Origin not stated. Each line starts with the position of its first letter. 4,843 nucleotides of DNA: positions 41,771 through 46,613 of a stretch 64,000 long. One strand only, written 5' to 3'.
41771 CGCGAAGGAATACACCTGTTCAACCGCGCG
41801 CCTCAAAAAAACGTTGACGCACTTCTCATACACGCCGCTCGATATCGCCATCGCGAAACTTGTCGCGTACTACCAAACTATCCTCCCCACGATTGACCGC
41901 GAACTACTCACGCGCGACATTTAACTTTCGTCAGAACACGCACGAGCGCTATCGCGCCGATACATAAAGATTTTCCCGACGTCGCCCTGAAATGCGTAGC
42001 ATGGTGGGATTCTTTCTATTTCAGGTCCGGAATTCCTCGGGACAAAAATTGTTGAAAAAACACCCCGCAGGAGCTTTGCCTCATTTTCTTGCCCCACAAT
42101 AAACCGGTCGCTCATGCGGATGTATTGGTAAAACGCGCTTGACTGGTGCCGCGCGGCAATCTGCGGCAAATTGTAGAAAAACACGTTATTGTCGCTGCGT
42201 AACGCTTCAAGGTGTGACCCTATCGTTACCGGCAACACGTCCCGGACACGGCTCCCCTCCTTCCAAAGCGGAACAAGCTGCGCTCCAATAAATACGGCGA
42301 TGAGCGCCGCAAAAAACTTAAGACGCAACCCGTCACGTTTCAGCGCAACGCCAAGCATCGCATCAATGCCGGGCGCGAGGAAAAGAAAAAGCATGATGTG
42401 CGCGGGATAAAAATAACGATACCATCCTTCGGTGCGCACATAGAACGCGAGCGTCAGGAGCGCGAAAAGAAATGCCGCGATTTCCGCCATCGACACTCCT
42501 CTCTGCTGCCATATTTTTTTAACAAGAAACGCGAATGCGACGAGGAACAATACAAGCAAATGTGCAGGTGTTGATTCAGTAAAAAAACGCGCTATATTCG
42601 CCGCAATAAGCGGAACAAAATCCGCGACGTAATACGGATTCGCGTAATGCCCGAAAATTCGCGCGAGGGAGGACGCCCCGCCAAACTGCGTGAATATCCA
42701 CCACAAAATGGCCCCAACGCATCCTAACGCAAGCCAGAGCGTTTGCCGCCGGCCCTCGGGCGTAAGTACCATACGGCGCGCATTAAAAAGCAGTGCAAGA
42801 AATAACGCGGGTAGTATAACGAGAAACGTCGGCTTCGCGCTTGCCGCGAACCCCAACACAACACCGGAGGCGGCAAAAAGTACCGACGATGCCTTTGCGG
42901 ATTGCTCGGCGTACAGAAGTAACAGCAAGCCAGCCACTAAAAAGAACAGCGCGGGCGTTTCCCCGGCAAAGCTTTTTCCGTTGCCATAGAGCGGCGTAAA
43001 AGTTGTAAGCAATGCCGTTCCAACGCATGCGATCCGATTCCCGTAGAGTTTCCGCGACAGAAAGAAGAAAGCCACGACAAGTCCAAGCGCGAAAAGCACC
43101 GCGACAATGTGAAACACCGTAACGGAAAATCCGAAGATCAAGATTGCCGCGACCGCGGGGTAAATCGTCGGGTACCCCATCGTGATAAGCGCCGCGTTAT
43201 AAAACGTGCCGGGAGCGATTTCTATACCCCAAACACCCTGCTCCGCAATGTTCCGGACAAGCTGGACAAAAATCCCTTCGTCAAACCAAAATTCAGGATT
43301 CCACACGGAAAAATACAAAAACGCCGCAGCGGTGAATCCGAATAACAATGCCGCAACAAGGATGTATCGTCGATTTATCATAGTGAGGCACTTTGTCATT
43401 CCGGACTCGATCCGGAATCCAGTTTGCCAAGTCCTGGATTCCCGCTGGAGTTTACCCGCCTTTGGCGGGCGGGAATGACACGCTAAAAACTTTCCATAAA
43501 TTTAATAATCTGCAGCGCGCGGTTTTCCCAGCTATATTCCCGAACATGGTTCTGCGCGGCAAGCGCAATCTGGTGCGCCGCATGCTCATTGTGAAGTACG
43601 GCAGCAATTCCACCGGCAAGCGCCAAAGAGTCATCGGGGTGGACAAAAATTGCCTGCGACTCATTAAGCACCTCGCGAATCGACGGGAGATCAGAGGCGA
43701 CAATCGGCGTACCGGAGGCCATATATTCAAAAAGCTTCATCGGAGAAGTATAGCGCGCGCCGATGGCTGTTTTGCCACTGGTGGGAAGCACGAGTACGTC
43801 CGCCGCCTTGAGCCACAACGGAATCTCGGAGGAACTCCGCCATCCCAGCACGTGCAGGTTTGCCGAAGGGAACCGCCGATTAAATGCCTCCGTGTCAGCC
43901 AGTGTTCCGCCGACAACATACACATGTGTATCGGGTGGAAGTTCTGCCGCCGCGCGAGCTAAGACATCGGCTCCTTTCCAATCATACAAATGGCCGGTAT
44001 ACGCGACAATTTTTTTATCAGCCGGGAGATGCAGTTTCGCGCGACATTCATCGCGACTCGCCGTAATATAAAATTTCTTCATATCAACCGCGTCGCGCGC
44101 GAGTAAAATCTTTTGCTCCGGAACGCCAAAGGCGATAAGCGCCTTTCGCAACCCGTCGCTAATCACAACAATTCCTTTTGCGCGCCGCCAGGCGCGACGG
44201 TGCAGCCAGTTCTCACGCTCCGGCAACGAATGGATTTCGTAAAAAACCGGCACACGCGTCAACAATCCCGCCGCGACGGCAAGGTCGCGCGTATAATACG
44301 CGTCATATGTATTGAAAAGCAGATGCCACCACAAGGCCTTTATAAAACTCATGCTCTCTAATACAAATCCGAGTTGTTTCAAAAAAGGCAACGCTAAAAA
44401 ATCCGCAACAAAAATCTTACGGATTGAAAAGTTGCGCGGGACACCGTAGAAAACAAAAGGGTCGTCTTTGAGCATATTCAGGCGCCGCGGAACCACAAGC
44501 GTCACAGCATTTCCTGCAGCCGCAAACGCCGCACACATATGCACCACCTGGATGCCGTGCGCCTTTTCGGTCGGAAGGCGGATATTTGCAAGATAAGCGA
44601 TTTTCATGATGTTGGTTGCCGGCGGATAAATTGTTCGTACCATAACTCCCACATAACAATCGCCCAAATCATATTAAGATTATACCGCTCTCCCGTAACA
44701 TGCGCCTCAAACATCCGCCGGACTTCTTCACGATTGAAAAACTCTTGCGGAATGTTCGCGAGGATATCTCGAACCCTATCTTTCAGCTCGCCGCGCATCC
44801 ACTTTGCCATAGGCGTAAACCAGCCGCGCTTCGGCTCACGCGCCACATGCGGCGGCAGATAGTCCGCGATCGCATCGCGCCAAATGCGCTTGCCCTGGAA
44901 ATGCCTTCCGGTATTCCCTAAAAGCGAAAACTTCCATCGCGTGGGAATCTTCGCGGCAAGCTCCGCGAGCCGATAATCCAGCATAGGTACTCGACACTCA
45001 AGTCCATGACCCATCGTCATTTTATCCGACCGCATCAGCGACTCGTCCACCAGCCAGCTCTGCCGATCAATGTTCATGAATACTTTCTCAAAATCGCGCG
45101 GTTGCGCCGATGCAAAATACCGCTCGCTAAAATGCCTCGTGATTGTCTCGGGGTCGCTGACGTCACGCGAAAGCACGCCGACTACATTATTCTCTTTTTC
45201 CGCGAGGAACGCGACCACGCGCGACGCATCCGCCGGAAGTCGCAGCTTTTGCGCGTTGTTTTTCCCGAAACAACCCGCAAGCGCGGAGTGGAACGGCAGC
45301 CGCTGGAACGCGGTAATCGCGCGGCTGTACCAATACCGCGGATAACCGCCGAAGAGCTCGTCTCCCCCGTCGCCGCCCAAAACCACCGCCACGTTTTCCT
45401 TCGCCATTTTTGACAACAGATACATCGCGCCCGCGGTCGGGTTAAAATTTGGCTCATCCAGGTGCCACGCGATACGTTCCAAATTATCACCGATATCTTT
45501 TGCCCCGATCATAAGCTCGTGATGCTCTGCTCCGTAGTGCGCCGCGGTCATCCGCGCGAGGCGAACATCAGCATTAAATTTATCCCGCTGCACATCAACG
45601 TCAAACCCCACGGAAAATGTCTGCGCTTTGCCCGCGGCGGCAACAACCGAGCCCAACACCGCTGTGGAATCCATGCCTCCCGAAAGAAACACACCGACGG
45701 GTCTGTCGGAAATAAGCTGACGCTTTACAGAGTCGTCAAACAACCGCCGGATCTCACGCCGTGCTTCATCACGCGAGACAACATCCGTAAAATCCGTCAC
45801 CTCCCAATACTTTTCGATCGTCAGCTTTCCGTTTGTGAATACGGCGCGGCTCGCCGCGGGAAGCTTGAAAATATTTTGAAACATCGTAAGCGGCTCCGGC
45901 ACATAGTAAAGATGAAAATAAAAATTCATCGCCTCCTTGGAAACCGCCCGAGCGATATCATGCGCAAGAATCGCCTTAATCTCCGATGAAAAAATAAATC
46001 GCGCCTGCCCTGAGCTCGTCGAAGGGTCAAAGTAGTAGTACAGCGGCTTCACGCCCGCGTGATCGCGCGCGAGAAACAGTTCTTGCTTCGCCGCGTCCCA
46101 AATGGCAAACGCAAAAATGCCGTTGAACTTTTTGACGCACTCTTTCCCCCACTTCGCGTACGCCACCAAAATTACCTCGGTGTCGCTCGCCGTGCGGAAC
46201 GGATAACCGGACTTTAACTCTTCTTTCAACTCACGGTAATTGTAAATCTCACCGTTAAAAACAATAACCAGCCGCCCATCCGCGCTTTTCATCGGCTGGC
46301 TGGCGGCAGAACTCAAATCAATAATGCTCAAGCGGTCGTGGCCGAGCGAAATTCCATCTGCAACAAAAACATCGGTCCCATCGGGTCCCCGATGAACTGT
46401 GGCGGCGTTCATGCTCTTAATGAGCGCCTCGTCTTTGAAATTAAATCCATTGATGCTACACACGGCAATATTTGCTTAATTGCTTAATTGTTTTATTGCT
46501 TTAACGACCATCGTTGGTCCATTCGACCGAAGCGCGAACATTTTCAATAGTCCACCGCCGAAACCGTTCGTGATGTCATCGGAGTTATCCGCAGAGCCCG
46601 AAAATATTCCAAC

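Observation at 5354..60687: Dispersed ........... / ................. palindromic element family, including a tandem array at 24492-24677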

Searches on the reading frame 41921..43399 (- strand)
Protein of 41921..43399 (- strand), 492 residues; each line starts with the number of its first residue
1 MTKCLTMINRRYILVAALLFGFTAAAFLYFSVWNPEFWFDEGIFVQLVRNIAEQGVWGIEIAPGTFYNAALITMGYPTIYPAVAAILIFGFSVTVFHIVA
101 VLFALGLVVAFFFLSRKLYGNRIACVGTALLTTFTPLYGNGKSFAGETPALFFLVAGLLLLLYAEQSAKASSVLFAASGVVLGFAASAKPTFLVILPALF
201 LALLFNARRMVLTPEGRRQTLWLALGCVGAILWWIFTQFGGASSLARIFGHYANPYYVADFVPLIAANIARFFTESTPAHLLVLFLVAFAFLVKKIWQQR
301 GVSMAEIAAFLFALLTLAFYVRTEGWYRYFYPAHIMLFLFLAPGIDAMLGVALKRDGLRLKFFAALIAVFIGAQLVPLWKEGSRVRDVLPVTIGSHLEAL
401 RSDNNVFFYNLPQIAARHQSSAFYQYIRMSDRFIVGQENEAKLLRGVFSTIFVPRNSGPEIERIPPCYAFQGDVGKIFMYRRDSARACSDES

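Call 23: search_protein_families(library=pfam, proteins=[window:41921-43399:-])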
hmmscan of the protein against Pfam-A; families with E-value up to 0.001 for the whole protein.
window:41921-43399:- (492 aa): 2 families
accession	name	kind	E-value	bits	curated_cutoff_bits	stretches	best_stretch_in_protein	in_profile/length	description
PF13231.12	PMT_2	-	5e-09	37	26.1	1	85-234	13-160/160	Dolichyl-phosphate-mannose-protein mannosyltransferase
PF02366.24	PMT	-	0.00062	19.8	22.7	1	100-204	90-198/245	Dolichyl-phosphate-mannose-protein mannosyltransferase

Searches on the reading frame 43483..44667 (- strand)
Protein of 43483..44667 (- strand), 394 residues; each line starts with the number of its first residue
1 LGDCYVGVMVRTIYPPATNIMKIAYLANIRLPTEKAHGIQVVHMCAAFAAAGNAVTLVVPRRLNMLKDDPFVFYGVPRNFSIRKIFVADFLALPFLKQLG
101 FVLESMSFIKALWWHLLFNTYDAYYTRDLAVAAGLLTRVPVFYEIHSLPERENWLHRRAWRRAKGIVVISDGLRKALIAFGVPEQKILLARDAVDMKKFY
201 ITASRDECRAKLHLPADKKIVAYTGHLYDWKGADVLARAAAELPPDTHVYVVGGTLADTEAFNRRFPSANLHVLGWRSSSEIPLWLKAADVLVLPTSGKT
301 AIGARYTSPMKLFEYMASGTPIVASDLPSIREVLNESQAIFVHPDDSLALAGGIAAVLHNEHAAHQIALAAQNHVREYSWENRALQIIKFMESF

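Call 23: search_protein_families(library=pfam, proteins=[window:43483-44667:-])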
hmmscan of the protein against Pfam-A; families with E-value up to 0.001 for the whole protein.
window:43483-44667:- (394 aa): 5 families
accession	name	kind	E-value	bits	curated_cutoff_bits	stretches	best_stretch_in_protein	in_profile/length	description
PF13692.12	Glyco_trans_1_4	-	1.5e-21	77.6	27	1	219-360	2-142/142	Glycosyl transferases group 1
PF00534.26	Glycos_transf_1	-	8.3e-21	74.7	26.4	1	205-373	2-171/172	Glycosyl transferases group 1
PF13524.12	Glyco_trans_1_2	-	4e-14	53.2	25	1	238-388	7-143/144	Glycosyl transferase-like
PF13439.12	Glyco_transf_4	-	2.2e-10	41.3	28.5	1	40-195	7-167/170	Glycosyltransferase Family 4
PF13579.12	Glyco_trans_4_4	-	8.3e-08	33.2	29.7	1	40-188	6-153/158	Glycosyl transferase 4-like domain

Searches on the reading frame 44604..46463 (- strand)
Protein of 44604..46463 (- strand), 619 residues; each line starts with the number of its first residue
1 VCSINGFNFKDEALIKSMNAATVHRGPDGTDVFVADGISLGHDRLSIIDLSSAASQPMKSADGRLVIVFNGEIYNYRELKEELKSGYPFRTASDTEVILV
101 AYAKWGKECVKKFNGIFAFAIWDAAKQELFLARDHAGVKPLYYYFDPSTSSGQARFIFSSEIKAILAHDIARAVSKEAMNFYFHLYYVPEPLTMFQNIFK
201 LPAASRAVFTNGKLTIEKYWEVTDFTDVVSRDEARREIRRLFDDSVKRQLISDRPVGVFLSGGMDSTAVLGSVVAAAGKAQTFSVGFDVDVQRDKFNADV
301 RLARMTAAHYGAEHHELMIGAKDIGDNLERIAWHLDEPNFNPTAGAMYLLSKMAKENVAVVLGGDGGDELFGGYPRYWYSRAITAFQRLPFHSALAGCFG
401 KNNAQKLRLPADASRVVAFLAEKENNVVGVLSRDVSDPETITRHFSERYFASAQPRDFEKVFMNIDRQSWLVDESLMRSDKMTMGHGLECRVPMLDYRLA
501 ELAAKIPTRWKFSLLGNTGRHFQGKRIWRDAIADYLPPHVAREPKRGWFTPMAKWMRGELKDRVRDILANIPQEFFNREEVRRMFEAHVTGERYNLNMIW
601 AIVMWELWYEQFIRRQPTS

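Call 23: search_protein_families(library=pfam, proteins=[window:44604-46463:-])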
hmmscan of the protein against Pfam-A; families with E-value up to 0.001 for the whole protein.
window:44604-46463:- (619 aa): 4 families
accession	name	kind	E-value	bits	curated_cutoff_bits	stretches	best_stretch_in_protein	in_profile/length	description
PF00733.27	Asn_synthase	-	1.7e-81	275.1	21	1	237-610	1-354/354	Asparagine synthase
PF13537.11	GATase_7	-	1.8e-46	157.6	25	1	42-167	1-123/123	Glutamine amidotransferase domain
PF13522.11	GATase_6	-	6.1e-45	152.9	27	1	27-161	1-130/130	Glutamine amidotransferase domain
PF12481.13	DUF3700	-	2.7e-05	24.2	27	1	66-148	78-164/228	Aluminium induced protein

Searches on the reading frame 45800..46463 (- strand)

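Call 78: search_solved_structures(query=window:45800-46463:-, max_evalue=0.00001, show_alignments=2)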
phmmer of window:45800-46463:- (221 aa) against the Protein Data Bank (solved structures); distinct sequences matched with E-value up to 0.00001: 5.
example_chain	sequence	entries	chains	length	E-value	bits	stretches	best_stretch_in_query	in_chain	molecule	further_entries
7ylz_A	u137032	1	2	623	8.4e-32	113.9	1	11-191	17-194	hydroxyamidotransferase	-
1ct9_A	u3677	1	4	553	7.6e-29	104.3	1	20-166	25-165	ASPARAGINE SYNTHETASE B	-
6gq3_A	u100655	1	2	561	1.5e-14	57.5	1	9-143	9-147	Asparagine synthetase [glutamine-hydrolyzing]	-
8sue_A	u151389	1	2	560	2.6e-14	56.8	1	15-143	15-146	Asparagine synthetase [glutamine-hydrolyzing]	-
9b6c_A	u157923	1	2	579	1.4e-13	54.4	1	15-143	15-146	Asparagine synthetase [glutamine-hydrolyzing]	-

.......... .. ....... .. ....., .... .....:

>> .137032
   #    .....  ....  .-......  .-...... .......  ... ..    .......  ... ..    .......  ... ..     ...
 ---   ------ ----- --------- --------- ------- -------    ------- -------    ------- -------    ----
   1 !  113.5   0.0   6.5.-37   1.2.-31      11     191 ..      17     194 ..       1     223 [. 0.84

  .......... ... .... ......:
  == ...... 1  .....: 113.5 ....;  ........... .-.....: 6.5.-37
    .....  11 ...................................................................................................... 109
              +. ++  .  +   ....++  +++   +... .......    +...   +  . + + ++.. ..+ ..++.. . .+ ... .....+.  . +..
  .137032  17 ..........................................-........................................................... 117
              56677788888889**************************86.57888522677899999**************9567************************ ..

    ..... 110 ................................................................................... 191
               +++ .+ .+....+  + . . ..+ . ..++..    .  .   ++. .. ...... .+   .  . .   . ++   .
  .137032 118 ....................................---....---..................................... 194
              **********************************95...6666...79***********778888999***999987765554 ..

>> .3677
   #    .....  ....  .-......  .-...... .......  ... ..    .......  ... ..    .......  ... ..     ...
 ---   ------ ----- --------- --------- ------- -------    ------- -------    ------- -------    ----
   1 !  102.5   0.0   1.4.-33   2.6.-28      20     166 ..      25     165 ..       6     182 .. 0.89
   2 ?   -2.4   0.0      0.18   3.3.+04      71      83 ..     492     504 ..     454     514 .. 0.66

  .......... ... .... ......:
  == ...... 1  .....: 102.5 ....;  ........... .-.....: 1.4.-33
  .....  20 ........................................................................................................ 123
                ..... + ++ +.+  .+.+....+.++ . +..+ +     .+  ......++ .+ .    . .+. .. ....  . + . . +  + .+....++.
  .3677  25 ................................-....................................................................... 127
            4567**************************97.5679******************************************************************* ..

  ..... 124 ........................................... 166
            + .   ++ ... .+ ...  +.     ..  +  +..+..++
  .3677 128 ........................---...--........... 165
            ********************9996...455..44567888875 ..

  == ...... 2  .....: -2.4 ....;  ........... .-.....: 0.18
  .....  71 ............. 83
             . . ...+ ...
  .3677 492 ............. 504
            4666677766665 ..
